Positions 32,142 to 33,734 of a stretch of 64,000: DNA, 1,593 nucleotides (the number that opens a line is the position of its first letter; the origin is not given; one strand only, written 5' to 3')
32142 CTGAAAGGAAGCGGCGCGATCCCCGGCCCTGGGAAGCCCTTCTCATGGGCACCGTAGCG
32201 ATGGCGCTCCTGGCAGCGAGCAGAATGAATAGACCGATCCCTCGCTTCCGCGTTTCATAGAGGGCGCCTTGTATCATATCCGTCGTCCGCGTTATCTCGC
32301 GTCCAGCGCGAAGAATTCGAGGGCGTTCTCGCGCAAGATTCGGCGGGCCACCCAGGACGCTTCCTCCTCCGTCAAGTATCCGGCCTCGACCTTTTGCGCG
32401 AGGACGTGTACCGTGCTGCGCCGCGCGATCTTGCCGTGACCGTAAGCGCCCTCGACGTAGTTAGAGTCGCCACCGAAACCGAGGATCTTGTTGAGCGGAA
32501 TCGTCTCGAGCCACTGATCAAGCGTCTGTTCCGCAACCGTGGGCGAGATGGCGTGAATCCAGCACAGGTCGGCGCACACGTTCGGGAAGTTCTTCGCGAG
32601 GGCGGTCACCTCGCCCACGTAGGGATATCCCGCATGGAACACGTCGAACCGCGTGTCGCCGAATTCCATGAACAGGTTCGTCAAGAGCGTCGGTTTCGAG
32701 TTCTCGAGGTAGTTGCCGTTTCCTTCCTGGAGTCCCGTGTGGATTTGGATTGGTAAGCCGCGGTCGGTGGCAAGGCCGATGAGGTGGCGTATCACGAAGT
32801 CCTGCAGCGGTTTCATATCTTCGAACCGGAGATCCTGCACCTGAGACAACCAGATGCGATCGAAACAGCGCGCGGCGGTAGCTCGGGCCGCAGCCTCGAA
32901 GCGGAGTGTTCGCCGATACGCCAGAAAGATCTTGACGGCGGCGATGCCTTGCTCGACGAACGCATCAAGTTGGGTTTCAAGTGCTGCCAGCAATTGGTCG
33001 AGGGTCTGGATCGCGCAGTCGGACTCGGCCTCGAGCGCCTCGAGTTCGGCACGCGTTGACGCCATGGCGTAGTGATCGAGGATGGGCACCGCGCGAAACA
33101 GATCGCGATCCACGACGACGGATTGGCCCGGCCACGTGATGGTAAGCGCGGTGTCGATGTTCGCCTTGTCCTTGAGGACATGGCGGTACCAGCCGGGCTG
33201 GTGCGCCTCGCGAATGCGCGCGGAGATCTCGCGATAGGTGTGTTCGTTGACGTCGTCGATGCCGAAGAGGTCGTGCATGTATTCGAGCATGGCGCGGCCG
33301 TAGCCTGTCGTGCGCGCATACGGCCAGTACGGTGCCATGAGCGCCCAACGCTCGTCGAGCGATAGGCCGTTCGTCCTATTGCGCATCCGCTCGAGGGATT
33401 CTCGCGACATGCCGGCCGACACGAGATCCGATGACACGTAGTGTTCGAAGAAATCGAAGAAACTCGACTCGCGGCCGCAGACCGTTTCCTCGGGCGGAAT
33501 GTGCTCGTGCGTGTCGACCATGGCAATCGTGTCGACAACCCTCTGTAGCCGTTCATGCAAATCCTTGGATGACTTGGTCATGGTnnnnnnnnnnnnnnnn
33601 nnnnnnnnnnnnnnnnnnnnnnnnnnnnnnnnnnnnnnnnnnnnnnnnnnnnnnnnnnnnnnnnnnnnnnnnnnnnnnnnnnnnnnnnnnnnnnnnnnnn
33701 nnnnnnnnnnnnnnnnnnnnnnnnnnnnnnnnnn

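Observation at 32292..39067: A glycyl-radical eliminase operon of unknown substrate under a GntR/LacI sugar-type regulator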

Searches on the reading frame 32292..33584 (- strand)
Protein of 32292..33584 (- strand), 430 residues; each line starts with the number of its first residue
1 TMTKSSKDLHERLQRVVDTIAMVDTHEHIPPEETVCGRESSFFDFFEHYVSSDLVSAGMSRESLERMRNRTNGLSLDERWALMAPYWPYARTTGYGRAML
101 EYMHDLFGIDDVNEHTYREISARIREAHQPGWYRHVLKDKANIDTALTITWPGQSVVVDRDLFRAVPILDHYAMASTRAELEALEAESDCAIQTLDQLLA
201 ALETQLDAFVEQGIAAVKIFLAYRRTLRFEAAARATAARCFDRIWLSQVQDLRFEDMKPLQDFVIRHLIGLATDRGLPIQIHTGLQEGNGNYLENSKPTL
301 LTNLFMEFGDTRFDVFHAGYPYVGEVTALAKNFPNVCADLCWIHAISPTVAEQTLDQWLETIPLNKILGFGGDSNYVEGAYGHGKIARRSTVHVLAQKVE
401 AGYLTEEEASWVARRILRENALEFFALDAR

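Call 4: search_protein_families(library=pfam, proteins=[window:32292-33584:-], max_evalue=0.01)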
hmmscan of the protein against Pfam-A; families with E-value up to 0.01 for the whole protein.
window:32292-33584:- (430 aa): 2 families
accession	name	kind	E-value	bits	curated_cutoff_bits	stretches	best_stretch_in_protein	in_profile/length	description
PF04909.20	Amidohydro_2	-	6.1e-11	43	26.4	1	258-426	120-288/289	Amidohydrolase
PF02614.20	UxaC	-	4.1e-06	26.3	25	1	181-286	200-300/464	Glucuronate isomerase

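Call 5: search_protein_families(library=ncbifam, proteins=[window:32292-33584:-], max_evalue=0.01)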
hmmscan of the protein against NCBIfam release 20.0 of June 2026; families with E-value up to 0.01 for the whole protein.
window:32292-33584:- (430 aa): 1 family
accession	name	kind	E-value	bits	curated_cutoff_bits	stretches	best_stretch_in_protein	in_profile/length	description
NF002794.0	PRK02925.1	equivalog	3.2e-15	56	387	2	175-285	193-298/459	glucuronate isomerase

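Call 7: search_solved_structures(query=window:32292-33584:-, max_evalue=1, show_alignments=2)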
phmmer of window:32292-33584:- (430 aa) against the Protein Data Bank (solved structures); distinct sequences matched with E-value up to 1: 3.
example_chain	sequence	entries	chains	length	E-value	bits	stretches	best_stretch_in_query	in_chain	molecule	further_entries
2qpx_A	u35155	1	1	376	4.2e-10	42.3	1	212-383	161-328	Predicted metal-dependent hydrolase of the TIM-barrel fold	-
4i6v_A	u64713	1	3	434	4.7e-10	42.1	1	11-425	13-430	Amidohydrolase 2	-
1j5s_A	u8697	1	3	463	0.47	12.5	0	320-416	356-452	URONATE ISOMERASE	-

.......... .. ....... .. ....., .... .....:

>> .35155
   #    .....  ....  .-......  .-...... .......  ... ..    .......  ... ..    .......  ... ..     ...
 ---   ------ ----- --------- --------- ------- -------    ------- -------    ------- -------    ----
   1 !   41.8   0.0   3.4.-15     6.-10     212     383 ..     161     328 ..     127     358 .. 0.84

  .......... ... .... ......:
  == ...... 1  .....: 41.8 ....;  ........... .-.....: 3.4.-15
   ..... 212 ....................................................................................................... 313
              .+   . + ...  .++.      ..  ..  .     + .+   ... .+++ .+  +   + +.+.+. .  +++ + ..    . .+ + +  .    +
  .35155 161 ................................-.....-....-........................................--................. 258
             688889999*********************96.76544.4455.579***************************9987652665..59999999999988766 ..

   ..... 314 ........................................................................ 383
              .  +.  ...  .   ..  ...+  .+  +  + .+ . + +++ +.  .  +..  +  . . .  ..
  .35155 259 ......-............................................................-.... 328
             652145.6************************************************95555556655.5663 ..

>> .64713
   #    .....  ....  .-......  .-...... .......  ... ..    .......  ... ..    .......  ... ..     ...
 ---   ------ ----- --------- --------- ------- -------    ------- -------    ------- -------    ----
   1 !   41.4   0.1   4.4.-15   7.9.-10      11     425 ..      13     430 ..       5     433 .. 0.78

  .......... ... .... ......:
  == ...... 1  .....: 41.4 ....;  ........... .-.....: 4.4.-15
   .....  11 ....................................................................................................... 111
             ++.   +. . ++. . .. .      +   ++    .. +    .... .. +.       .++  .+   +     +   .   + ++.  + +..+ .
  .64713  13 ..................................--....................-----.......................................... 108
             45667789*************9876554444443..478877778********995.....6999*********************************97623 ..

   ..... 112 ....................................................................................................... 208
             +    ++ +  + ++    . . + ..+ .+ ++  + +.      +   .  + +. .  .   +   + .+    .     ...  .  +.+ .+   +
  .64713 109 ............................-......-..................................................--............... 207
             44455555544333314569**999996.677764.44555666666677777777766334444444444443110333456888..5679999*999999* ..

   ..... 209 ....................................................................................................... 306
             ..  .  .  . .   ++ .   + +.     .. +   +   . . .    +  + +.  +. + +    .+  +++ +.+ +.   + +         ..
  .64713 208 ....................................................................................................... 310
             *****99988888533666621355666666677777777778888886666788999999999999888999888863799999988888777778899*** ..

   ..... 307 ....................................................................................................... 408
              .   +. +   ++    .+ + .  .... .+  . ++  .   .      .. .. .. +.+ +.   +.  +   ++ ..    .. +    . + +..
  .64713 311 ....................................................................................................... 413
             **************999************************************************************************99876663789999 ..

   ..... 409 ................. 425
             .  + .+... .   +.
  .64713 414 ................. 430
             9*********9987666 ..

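Call 61: find_homologous_proteins(query=window:32292-33584:-, max_evalue=1e-20)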
Query window:32292-33584:- (430 aa): 1085 proteins with E <= 1e-20 among 8000 candidates; the best 120 are listed.
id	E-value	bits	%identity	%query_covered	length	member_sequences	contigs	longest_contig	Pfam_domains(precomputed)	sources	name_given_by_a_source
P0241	1.0e-291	985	100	100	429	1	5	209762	PF02614.21,PF04909.21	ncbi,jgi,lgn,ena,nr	ncbi:MAG TPA: amidohydrolase family protein [Candidatus Hydrogenedentes bacterium]|nr:amidohydrolase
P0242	8.1e-211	718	73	99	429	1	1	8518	PF02614.21,PF04909.21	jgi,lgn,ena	-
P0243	5.5e-207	706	71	100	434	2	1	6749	PF02614.21,PF04909.21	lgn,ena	-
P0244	4.2e-206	703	72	96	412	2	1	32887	PF02614.21,PF04909.21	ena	-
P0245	1.6e-201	688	69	99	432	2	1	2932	PF04909.21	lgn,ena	-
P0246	6.1e-199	679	70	99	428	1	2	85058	PF02614.21,PF04909.21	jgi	jgi:uncharacterized protein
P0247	2.1e-198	678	69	98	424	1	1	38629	PF04909.21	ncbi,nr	ncbi:MAG: amidohydrolase family protein [Candidatus Hydrogenedentes bacterium]|nr:amidohydrolase fam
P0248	6.0e-198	676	67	99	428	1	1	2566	PF04909.21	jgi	jgi:uncharacterized protein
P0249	2.5e-196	671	68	97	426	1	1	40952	PF04909.21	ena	-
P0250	2.8e-196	671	69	98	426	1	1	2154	PF04909.21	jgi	jgi:predicted TIM-barrel fold metal-dependent hydrolase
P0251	7.4e-196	669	70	98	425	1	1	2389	PF04909.21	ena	-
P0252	8.9e-196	669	67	98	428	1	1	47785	PF02614.21,PF04909.21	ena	-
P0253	1.2e-195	668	69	99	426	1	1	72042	PF04909.21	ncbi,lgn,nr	ncbi:MAG: amidohydrolase family protein [Candidatus Hydrogenedentes bacterium]|nr:amidohydrolase fam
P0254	2.5e-195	667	69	98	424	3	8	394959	PF02614.21,PF04909.21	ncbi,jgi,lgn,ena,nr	ncbi:MAG TPA: amidohydrolase family protein [Candidatus Hydrogenedentes bacterium]|nr:amidohydrolase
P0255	7.0e-195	666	69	98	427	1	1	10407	PF04909.21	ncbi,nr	ncbi:MAG: amidohydrolase family protein [bacterium]|nr:amidohydrolase family protein [bacterium]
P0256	3.7e-193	660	67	98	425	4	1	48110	PF04909.21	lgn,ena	-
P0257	2.5e-192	657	68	98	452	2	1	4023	PF04909.21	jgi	jgi:predicted TIM-barrel fold metal-dependent hydrolase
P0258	2.8e-192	657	68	99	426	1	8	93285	PF02614.21,PF04909.21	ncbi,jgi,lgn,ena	-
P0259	3.7e-192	657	68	99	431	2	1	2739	PF02614.21,PF04909.21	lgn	-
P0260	3.8e-192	657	68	99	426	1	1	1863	PF02614.21,PF04909.21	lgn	-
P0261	5.0e-192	656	67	99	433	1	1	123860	PF04909.21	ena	-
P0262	5.4e-192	656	68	99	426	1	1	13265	PF02614.21,PF04909.21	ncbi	-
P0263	7.2e-192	656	67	97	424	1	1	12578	PF04909.21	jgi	jgi:uncharacterized protein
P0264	1.0e-191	655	68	99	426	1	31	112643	PF02614.21,PF04909.21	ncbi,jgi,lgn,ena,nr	ncbi:MAG TPA: amidohydrolase family protein [Candidatus Hydrogenedentes bacterium]|jgi:hypothetical 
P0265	1.4e-191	655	68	99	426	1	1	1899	PF02614.21,PF04909.21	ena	-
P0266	1.4e-191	655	68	99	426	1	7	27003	PF02614.21,PF04909.21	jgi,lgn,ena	-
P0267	1.4e-191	655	68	99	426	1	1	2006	PF02614.21,PF04909.21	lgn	-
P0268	1.4e-191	655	68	99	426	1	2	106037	PF02614.21,PF04909.21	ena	-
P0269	1.4e-191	655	68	99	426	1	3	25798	PF02614.21,PF04909.21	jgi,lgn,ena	-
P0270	1.9e-191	655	68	99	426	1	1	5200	PF02614.21,PF04909.21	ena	-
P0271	2.9e-191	654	67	98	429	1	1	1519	PF02614.21,PF04909.21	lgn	-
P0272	3.0e-191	654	67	99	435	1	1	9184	PF04909.21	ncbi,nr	ncbi:MAG: amidohydrolase family protein [Candidatus Hydrogenedentes bacterium]|nr:amidohydrolase fam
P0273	5.1e-191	653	68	99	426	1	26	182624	PF02614.21,PF04909.21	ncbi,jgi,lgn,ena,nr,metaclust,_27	ncbi:MAG: amidohydrolase family protein [Candidatus Hydrogenedentes bacterium]|nr:amidohydrolase fam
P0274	6.8e-191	653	68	99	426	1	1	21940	PF02614.21,PF04909.21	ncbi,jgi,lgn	-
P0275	6.9e-191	653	68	99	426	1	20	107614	PF02614.21,PF04909.21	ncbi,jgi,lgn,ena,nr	ncbi:MAG TPA: amidohydrolase family protein [Candidatus Hydrogenedentes bacterium]|nr:amidohydrolase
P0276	7.0e-191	653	68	99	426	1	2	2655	PF02614.21,PF04909.21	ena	-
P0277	7.1e-191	653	68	97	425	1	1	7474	PF02614.21,PF04909.21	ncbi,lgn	ncbi:MAG: amidohydrolase family protein [Candidatus Hydrogenedentota bacterium]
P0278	9.5e-191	652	68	99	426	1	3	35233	PF02614.21,PF04909.21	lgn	-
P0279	9.7e-191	652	68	99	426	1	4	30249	PF02614.21,PF04909.21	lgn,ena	-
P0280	9.8e-191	652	67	99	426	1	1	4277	PF02614.21,PF04909.21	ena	-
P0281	1.8e-190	651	67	99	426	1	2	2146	PF02614.21,PF04909.21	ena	-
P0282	3.5e-190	650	68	99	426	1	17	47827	PF02614.21,PF04909.21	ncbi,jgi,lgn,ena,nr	ncbi:MAG TPA: amidohydrolase family protein [Candidatus Hydrogenedentes bacterium]|nr:amidohydrolase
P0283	4.8e-190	650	68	99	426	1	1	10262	PF02614.21,PF04909.21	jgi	-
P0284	4.8e-190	650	68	99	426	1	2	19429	PF02614.21,PF04909.21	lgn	-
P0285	6.5e-190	650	67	99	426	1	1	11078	PF02614.21,PF04909.21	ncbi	-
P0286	9.5e-190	649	69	97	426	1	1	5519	PF02614.21,PF04909.21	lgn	-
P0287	2.6e-189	648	68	97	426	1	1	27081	PF02614.21,PF04909.21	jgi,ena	-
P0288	1.7e-188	645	68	97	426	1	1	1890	PF02614.21,PF04909.21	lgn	-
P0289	2.2e-188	645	67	99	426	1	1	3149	PF02614.21,PF04909.21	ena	-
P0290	6.5e-188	643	68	97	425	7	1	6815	PF02614.21,PF04909.21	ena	-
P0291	7.2e-188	643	68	97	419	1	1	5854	PF02614.21,PF04909.21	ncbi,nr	ncbi:MAG TPA: amidohydrolase family protein, partial [Candidatus Hydrogenedentes bacterium]|nr:amido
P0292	1.3e-187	642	65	99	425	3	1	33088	PF02614.21,PF04909.21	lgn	-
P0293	2.3e-187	641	65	99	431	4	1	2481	PF04909.21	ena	-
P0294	8.9e-187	639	67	97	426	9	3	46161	PF02614.21,PF04909.21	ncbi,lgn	-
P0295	6.3e-186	636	65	99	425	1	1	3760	PF04909.21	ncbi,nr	ncbi:MAG: amidohydrolase family protein [Candidatus Hydrogenedentes bacterium]|nr:amidohydrolase fam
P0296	1.4e-185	635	65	97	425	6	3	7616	PF02614.21,PF04909.21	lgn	-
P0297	1.8e-185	635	65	98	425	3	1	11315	PF02614.21,PF04909.21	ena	-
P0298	4.4e-185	634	67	99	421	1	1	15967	PF02614.21,PF04909.21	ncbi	-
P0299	1.2e-184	632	65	99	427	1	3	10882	PF04909.21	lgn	-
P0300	1.6e-184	632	68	97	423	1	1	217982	PF02614.21,PF04909.21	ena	-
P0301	6.5e-184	630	66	96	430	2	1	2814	PF02614.21,PF04909.21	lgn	-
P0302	2.4e-183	628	66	98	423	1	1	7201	PF04909.21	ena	-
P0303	5.2e-183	627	66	97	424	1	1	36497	PF04909.21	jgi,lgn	-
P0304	1.6e-181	622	65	99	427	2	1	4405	PF02614.21,PF04909.21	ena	-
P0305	2.2e-181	621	64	99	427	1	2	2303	PF02614.21,PF04909.21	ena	-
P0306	2.4e-181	621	64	99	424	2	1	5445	PF02614.21,PF04909.21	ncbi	-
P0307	1.0e-180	619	64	98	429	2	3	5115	PF04909.21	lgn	-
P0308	1.5e-180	619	65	97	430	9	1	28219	PF04909.21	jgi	-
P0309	3.3e-180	618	63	99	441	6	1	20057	PF04909.21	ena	-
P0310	4.9e-180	617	65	97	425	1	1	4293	PF04909.21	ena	-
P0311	6.2e-180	617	65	97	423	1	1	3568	PF04909.21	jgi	jgi:predicted TIM-barrel fold metal-dependent hydrolase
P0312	4.1e-179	614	64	97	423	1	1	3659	PF04909.21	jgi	jgi:predicted TIM-barrel fold metal-dependent hydrolase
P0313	7.2e-179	613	64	99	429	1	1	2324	PF04909.21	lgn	-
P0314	9.6e-179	613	64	98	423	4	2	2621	PF04909.21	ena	-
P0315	5.1e-178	610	65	97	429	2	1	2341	PF02614.21,PF04909.21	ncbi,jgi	-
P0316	4.3e-177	607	64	97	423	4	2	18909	PF04909.21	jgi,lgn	jgi:predicted TIM-barrel fold metal-dependent hydrolase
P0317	6.0e-177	607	64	97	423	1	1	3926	PF02614.21,PF04909.21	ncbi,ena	-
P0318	1.5e-176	605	63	97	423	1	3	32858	PF04909.21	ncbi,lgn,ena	-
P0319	8.3e-176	603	63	97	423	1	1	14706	PF04909.21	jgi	-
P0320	2.3e-175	602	64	96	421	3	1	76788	PF02614.21,PF04909.21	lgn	-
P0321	5.3e-175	600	62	97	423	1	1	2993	PF04909.21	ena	-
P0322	7.7e-175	600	64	98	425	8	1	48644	PF04909.21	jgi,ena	-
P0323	9.3e-175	600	64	97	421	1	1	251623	PF04909.21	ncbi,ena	-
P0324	1.6e-174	599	63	99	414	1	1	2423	PF02614.21,PF04909.21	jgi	-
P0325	2.5e-174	598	64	96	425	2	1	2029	PF04909.21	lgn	-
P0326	1.4e-173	596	63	97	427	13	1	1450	PF04909.21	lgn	-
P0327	1.5e-173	596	62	98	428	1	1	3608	PF04909.21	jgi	-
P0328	1.5e-173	596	69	87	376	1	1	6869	PF02614.21,PF04909.21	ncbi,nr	ncbi:MAG: amidohydrolase family protein, partial [Candidatus Hydrogenedentes bacterium]|nr:amidohydr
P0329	2.4e-173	595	63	97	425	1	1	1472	PF04909.21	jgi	jgi:glucuronate isomerase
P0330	1.3e-172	593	62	99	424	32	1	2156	PF02614.21,PF04909.21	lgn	-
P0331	2.7e-172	592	62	97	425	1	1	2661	PF04909.21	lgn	-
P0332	5.7e-172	590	62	99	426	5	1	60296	PF04909.21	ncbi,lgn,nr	ncbi:MAG: amidohydrolase family protein [Candidatus Hydrogenedentes bacterium]|nr:amidohydrolase fam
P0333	2.9e-171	588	63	97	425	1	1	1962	PF02614.21,PF04909.21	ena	-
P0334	3.8e-171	588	63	97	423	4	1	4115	PF02614.21,PF04909.21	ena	-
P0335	1.5e-168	579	62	97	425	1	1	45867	PF04909.21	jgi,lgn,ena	-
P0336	8.5e-167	573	68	86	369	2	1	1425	PF04909.21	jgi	-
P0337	1.0e-164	567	59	98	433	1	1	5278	PF02614.21,PF04909.21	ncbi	-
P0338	2.5e-163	562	59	96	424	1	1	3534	PF02614.21,PF04909.21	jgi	jgi:uncharacterized protein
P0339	1.6e-161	556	57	97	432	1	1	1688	PF02614.21,PF04909.21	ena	-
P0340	1.1e-160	553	58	97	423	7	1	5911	PF02614.21,PF04909.21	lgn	-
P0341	3.4e-155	535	64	86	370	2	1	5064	PF04909.21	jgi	-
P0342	6.4e-153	528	57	99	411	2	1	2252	PF02614.21,PF04909.21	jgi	jgi:hypothetical protein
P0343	3.3e-151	522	71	75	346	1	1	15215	PF04909.21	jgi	jgi:uncharacterized protein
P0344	5.2e-150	518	64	84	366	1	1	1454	PF02614.21,PF04909.21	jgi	jgi:hypothetical protein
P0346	1.4e-138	480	69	73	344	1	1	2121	PF02614.21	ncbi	-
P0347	3.7e-130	453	48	98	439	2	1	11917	PF04909.21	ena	-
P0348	5.3e-128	446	75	62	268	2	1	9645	PF02614.21,PF04909.21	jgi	jgi:predicted TIM-barrel fold metal-dependent hydrolase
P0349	2.2e-126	440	49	96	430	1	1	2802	PF04909.21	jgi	jgi:predicted TIM-barrel fold metal-dependent hydrolase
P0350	2.3e-126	440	48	98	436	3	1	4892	PF04909.21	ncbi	-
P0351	2.0e-125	437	48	98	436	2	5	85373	PF04909.21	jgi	-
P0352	2.5e-125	437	48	99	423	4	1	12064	PF04909.21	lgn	-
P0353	2.8e-125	437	48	98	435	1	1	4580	PF04909.21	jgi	jgi:predicted TIM-barrel fold metal-dependent hydrolase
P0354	2.9e-125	437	47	98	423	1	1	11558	PF02614.21,PF04909.21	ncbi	-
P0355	8.8e-125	435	48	98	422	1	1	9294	PF04909.21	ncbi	-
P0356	9.6e-125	435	47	98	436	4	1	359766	PF04909.21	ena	-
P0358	3.0e-124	433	47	99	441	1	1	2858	PF04909.21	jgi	jgi:predicted TIM-barrel fold metal-dependent hydrolase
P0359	3.7e-124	433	50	98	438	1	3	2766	PF04909.21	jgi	-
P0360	1.3e-123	431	47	99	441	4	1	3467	PF04909.21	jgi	jgi:predicted TIM-barrel fold metal-dependent hydrolase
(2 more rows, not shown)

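Call 62: find_encoding_contigs(protein=P0254, flank=7000, max_places=1)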
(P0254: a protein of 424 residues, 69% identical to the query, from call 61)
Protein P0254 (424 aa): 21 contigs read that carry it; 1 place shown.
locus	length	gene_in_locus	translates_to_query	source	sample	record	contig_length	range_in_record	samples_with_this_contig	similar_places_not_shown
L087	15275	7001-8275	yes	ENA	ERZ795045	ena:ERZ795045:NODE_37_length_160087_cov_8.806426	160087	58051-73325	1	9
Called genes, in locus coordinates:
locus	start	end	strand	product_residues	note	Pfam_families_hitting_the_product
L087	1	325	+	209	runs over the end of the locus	PF13441:Gly-zipper_YMGG, PF13436:Gly-zipper_OmpA (weak)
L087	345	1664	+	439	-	PF04734:Ceramidase_alk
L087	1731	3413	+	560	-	PF00496:SBP_bac_5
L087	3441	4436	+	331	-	PF19300:BPD_transp_1_N (weak), PF00528:BPD_transp_1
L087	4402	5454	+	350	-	PF12911:OppC_N, PF00528:BPD_transp_1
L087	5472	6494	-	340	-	PF02547:Queuosine_synth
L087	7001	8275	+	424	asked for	PF02614:UxaC (faint), PF04909:Amidohydro_2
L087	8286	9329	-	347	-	PF00730:HhH-GPD, PF00633:HHH, PF00293:NUDIX, PF14815:NUDIX_4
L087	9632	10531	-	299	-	PF02219:MTHFR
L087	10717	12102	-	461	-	PF14841:FliG_M (faint), PF03448:MgtE_N, PF00571:CBS, PF01769:MgtE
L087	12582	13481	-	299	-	PF00795:CN_hydrolase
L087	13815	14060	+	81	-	-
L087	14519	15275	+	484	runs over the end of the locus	-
